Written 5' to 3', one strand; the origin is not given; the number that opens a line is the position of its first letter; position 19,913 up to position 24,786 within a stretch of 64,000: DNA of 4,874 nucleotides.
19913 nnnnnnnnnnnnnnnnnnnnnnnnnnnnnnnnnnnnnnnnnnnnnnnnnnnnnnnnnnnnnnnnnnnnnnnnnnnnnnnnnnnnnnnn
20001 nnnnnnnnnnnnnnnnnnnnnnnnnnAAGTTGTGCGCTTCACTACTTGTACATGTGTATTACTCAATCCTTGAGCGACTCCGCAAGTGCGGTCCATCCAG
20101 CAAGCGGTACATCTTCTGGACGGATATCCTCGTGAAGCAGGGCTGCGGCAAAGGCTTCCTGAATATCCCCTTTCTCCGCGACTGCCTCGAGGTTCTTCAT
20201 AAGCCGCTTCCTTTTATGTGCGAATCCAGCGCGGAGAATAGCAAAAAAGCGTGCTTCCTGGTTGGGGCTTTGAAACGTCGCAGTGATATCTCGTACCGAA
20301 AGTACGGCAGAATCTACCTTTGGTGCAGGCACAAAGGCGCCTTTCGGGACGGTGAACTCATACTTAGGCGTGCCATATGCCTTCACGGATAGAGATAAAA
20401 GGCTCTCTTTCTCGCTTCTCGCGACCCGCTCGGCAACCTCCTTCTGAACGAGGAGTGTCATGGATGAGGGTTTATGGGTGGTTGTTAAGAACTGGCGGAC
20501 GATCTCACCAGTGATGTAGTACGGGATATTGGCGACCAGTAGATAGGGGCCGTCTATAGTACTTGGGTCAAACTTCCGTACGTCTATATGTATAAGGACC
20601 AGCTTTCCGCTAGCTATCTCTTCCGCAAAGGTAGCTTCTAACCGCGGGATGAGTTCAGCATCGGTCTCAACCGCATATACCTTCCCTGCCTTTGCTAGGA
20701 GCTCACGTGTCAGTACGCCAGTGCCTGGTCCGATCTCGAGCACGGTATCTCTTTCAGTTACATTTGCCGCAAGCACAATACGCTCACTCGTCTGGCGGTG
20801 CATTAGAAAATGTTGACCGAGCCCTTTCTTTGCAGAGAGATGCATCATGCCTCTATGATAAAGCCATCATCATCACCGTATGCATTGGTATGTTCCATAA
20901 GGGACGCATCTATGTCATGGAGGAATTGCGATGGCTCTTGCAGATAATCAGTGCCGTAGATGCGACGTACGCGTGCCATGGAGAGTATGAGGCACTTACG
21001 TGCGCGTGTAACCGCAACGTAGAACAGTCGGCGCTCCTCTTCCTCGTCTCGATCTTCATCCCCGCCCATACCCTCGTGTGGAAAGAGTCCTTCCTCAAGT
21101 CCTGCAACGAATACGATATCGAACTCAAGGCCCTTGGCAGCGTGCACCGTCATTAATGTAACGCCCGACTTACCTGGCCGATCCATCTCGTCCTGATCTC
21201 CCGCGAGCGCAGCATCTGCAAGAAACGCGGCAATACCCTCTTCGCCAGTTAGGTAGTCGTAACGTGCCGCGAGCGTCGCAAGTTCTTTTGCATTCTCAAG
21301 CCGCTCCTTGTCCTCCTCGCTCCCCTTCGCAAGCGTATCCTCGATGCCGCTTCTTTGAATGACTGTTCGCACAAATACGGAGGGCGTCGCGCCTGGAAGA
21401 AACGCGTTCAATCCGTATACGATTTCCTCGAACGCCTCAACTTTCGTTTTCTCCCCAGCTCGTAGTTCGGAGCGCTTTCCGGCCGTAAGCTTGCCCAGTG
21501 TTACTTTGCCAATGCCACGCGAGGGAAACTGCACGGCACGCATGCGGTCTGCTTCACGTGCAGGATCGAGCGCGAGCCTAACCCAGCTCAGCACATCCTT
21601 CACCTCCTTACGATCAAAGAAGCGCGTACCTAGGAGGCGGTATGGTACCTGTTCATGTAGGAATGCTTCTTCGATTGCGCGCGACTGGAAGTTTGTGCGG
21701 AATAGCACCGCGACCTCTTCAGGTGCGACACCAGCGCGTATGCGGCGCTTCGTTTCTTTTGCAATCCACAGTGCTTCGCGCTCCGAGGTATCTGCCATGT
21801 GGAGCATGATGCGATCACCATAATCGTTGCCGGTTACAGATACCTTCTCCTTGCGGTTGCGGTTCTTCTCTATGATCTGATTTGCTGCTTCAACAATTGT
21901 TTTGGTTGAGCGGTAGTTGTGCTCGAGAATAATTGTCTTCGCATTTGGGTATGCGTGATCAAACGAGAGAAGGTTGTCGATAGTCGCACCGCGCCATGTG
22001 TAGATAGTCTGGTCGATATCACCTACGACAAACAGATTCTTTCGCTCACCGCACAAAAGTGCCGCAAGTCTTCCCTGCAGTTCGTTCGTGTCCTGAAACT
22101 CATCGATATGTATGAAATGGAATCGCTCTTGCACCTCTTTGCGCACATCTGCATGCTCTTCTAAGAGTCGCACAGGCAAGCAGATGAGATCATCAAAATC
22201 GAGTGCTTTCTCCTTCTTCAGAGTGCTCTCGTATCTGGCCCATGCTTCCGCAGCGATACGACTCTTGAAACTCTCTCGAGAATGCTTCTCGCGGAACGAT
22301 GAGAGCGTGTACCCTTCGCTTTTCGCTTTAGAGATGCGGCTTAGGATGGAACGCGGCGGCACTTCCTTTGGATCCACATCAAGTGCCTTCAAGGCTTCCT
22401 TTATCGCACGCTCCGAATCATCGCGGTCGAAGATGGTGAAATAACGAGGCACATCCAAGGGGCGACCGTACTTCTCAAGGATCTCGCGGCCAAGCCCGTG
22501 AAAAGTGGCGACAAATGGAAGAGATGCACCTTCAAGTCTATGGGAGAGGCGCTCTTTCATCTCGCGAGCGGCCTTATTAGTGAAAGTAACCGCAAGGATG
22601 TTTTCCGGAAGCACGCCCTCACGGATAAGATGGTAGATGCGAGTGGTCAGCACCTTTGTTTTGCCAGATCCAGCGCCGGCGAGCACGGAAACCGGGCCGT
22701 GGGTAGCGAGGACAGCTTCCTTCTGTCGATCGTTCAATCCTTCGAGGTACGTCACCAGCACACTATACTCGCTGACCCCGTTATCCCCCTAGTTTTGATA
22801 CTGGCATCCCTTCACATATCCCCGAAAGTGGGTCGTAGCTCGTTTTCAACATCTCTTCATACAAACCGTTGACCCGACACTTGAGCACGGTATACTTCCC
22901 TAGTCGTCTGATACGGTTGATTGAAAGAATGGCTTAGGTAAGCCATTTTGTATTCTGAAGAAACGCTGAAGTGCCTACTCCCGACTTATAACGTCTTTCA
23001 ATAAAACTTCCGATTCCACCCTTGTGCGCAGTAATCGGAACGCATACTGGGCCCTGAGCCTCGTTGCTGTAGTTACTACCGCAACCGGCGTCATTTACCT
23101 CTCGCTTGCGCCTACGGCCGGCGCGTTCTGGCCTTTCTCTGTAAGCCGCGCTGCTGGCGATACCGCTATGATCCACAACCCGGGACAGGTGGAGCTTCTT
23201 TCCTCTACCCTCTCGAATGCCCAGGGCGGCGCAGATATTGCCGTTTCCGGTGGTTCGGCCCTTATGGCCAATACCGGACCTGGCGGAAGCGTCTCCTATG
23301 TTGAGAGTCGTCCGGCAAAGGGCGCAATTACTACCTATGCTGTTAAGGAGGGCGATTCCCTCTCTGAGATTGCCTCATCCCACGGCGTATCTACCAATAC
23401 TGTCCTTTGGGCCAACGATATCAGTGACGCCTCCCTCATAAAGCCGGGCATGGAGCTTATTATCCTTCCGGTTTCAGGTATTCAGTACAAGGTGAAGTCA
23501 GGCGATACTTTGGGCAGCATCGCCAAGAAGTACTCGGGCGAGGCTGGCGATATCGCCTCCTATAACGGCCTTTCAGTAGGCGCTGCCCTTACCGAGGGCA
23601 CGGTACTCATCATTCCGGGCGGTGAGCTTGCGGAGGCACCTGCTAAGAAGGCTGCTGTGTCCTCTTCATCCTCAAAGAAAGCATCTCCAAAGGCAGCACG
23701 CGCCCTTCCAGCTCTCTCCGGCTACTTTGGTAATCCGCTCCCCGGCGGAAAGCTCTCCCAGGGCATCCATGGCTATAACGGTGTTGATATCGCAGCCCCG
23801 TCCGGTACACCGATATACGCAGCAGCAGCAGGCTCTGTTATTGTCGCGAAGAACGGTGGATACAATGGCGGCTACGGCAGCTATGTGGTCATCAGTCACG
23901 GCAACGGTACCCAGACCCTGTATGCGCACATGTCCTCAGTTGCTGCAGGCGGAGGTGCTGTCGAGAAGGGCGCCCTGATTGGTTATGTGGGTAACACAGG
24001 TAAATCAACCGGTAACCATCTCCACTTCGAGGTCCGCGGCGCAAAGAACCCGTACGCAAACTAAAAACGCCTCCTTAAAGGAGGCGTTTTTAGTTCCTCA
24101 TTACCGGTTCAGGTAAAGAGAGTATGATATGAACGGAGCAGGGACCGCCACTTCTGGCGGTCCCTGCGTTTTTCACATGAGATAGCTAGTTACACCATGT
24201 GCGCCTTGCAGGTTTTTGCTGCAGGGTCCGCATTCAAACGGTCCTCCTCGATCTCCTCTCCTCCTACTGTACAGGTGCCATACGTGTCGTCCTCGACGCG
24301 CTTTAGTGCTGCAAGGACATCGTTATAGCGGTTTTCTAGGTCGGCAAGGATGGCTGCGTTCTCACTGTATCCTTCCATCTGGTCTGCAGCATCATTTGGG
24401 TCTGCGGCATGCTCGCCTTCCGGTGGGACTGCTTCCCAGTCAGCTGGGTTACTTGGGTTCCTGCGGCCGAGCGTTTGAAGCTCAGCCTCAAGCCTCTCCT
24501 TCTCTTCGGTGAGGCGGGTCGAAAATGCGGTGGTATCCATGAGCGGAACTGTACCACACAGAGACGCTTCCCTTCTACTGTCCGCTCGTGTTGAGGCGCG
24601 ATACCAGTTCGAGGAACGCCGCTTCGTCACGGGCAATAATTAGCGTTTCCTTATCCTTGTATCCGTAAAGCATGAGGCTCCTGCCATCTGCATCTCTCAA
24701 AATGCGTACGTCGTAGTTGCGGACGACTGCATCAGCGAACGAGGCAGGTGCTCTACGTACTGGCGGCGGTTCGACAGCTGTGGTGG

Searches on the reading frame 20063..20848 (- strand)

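Call 9: search_protein_families(library=pfam, proteins=[window:20063-20848:-], max_evalue=0.001)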
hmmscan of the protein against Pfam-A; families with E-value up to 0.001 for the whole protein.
window:20063-20848:- (261 aa): 2 families
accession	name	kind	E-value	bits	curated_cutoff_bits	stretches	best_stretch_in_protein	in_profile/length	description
PF00398.26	RrnaAD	-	3.2e-46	158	24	1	5-241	3-243/263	Ribosomal RNA adenine dimethylase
PF13649.12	Methyltransf_25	-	8.8e-05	23.6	27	1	36-95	1-60/97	Methyltransferase domain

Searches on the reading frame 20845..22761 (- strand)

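Call 9: search_protein_families(library=pfam, proteins=[window:20845-22761:-], max_evalue=0.001)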
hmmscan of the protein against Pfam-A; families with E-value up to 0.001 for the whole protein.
window:20845-22761:- (638 aa): 6 families
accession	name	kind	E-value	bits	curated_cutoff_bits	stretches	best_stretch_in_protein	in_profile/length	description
PF00580.27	UvrD-helicase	-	2.2e-83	280.5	23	1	9-272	1-271/271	UvrD/REP helicase N-terminal domain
PF13361.12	UvrD_C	-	2e-63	215.4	25.6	1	277-596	1-348/350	UvrD-like helicase C-terminal domain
PF13245.12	AAA_19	-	4.7e-24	85.5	25.1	1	13-255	1-132/134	AAA domain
PF13538.12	UvrD_C_2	-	2.1e-11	44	27.4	1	534-593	2-51/52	UvrD-like helicase C-terminal domain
PF13604.12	AAA_30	-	8.2e-07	29.4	27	1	9-74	2-68/191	AAA domain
PF01443.25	Viral_helicase1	-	2.6e-05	24.6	21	0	533-592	176-225/228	Viral superfamily 1 RNA helicase core domain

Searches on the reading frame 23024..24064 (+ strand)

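Call 9: search_protein_families(library=pfam, proteins=[window:23024-24064:+], max_evalue=0.001)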
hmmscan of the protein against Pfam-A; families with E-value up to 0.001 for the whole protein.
window:23024-24064:+ (346 aa): 5 families
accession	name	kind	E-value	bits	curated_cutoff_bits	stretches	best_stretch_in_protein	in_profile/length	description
PF01551.29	Peptidase_M23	-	4.6e-28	97.7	28.7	1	251-343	3-93/96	Peptidase family M23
PF01476.26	LysM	-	1.8e-22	79.5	20.9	2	155-198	1-43/43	LysM domain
PF23473.1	LysM3_LYK4_5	-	7.2e-11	42.4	29.3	1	104-139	4-38/48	LYK4/5 LysM3 domain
PF23577.1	LysM_RLK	-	2.9e-05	24.5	27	0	104-124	2-22/44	LysM domain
PF23446.1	LysM1_NFP_LYK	-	0.00048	21.4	36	0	111-150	16-55/60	NFP/LYK LysM1 domain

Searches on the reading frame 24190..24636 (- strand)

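Call 72: search_protein_families(library=pfam, proteins=[window:24190-24636:-], max_evalue=0.01)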
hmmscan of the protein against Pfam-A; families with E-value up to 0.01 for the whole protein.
window:24190-24636:- (148 aa): 1 family
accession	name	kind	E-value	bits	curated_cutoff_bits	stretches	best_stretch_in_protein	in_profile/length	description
PF01258.23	zf-dskA_traR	-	7.1e-05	23.2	24.9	1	118-144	2-28/36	Prokaryotic dksA/traR C4-type zinc finger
